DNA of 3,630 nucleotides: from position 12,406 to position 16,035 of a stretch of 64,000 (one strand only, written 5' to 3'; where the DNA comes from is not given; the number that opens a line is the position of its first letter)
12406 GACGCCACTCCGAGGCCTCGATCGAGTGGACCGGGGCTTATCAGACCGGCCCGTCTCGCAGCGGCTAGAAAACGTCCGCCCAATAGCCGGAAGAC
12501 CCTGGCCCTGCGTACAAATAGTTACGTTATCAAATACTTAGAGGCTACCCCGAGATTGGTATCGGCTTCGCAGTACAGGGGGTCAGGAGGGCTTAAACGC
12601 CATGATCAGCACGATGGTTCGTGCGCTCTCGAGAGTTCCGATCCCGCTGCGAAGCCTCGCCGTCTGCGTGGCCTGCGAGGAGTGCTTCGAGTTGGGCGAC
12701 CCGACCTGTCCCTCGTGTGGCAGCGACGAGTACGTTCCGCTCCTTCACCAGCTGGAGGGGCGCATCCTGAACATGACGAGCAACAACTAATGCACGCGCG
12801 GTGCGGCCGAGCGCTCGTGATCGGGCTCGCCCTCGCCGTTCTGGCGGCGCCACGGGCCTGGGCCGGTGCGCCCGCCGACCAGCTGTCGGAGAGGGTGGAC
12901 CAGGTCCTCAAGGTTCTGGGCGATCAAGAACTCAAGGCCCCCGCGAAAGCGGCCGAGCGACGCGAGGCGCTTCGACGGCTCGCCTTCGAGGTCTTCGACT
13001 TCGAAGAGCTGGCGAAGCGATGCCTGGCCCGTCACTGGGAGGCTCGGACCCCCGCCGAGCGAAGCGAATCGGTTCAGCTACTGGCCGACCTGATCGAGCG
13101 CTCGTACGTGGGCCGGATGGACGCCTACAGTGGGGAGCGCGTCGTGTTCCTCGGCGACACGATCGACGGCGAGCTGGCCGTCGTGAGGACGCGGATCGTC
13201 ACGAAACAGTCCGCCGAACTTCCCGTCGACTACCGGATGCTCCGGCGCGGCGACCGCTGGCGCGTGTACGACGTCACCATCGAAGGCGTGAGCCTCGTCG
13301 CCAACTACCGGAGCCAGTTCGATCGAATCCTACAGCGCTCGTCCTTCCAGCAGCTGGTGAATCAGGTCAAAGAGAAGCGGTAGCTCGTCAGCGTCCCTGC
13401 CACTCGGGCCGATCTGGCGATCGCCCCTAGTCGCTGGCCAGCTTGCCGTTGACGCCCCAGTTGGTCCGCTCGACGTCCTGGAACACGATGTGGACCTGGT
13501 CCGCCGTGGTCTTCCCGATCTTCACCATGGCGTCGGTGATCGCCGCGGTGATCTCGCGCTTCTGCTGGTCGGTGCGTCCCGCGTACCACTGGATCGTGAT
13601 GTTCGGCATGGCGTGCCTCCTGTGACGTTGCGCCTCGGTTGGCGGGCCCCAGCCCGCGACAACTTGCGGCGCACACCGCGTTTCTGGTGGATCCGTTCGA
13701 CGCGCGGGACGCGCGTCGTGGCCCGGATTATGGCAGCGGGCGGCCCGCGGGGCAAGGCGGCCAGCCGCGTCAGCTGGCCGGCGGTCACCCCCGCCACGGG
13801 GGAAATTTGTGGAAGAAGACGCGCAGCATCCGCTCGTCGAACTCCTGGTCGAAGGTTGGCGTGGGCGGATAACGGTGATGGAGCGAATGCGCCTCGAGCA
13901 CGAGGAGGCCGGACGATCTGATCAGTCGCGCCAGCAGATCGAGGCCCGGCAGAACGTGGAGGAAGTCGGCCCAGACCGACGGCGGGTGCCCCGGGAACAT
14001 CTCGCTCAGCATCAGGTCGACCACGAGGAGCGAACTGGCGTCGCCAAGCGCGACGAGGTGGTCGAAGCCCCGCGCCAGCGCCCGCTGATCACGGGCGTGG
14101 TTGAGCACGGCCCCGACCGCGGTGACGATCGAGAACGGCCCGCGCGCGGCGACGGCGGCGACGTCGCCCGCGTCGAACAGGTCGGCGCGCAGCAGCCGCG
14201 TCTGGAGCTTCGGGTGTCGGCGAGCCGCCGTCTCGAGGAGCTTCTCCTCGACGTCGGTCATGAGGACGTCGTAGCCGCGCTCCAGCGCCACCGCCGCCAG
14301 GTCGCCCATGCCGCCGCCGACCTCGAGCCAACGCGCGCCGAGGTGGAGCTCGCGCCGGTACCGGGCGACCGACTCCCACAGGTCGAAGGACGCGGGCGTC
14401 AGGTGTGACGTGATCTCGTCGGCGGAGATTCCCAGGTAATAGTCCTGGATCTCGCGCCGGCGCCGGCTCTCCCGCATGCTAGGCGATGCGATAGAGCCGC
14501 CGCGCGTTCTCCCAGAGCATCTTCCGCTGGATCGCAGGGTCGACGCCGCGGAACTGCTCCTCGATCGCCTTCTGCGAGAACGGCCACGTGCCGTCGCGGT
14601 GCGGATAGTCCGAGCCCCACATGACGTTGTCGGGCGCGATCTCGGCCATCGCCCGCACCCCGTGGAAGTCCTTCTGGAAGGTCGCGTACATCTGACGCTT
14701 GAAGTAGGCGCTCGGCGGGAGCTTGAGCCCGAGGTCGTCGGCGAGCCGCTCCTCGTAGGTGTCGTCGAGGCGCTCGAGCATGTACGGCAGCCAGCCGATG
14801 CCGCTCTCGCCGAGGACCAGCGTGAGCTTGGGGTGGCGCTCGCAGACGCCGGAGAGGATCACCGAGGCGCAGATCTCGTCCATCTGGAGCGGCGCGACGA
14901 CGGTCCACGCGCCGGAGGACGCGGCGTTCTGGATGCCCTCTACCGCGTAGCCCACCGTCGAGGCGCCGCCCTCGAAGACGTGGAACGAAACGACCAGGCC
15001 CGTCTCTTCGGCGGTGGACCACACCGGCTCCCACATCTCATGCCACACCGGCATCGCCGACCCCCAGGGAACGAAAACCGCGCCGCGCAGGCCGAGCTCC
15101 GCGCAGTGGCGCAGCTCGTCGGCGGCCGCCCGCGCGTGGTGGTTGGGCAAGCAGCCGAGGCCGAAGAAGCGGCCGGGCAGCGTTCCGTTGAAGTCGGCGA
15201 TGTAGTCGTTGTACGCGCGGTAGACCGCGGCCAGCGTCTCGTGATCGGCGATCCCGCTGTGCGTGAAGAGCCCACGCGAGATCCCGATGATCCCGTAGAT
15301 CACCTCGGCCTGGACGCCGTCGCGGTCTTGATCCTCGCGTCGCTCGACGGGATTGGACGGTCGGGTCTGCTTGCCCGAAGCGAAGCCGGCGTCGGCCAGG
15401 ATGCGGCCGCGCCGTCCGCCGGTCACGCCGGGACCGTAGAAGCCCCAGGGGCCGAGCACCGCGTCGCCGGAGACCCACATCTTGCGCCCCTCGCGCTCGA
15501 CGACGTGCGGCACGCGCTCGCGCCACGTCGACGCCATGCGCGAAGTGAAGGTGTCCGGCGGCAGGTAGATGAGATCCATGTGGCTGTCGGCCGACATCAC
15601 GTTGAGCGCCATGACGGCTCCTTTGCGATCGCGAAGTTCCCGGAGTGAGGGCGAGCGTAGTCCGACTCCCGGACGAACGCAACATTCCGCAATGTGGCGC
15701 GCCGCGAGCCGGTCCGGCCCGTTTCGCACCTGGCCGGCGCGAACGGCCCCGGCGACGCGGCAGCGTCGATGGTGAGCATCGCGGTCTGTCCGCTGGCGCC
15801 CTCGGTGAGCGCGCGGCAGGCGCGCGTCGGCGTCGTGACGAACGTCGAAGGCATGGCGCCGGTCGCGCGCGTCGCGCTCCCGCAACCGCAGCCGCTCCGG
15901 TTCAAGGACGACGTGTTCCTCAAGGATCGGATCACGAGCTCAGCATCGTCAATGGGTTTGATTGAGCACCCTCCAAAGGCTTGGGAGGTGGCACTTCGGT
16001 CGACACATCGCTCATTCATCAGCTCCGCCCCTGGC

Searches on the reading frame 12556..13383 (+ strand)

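Call 18: search_protein_families(library=pfam, proteins=[window:12556-13383:+], max_evalue=0.01)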
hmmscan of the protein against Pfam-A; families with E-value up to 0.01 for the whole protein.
window:12556-13383:+ (275 aa): 2 families
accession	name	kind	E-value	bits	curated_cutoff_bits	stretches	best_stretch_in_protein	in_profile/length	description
PF05494.18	MlaC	-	3.7e-44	150.9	26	1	114-272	4-165/166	MlaC protein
PF16156.12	DUF4864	-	3e-05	24.7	27.1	1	173-243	42-110/117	Domain of unknown function (DUF4864)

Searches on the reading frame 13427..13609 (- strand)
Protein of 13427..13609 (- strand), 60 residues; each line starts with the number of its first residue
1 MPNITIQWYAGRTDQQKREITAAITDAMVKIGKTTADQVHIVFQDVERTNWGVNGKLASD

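Call 18: search_protein_families(library=pfam, proteins=[window:13427-13609:-], max_evalue=0.01)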
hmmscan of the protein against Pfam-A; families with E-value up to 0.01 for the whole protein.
window:13427-13609:- (60 aa): 3 families
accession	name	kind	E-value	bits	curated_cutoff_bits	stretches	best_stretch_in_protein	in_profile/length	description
PF01361.26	Tautomerase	-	2.1e-14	53.6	22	1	2-58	1-57/60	Tautomerase enzyme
PF14552.11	Tautomerase_2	-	8.7e-05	23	28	1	4-53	32-81/82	Tautomerase enzyme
PF08921.16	DUF1904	-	0.00088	20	24.1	1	2-56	56-107/108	Domain of unknown function (DUF1904)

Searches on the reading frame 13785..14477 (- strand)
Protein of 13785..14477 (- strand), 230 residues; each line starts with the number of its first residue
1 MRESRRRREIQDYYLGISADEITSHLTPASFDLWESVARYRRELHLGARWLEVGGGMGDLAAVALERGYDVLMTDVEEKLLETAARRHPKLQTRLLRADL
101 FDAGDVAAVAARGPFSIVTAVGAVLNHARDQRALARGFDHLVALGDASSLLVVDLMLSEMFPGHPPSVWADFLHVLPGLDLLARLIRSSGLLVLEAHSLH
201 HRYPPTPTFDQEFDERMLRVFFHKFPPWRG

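Call 18: search_protein_families(library=pfam, proteins=[window:13785-14477:-], max_evalue=0.01)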
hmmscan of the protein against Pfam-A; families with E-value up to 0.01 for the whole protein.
window:13785-14477:- (230 aa): 5 families
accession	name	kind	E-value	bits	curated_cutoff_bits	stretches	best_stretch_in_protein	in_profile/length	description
PF08242.18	Methyltransf_12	-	6.4e-07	30.5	30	1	51-142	1-92/98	Methyltransferase domain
PF13649.12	Methyltransf_25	-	6.6e-07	30.4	27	1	51-136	2-88/97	Methyltransferase domain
PF13489.12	Methyltransf_23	-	0.00022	21.4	27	1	37-138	13-104/164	Methyltransferase domain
PF08241.18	Methyltransf_11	-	0.00076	20.5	21.2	1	51-134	1-79/95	Methyltransferase domain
PF02737.24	3HCDH_N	-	0.0044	17.4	22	1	55-115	8-69/180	3-hydroxyacyl-CoA dehydrogenase, NAD binding domain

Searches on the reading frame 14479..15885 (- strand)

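Call 18: search_protein_families(library=pfam, proteins=[window:14479-15885:-], max_evalue=0.01)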
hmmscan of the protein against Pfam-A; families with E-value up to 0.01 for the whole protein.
window:14479-15885:- (468 aa): 1 family
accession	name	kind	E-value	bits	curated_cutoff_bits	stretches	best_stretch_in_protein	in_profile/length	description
PF04909.20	Amidohydro_2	-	2.3e-33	116.6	26.4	1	208-467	48-289/289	Amidohydrolase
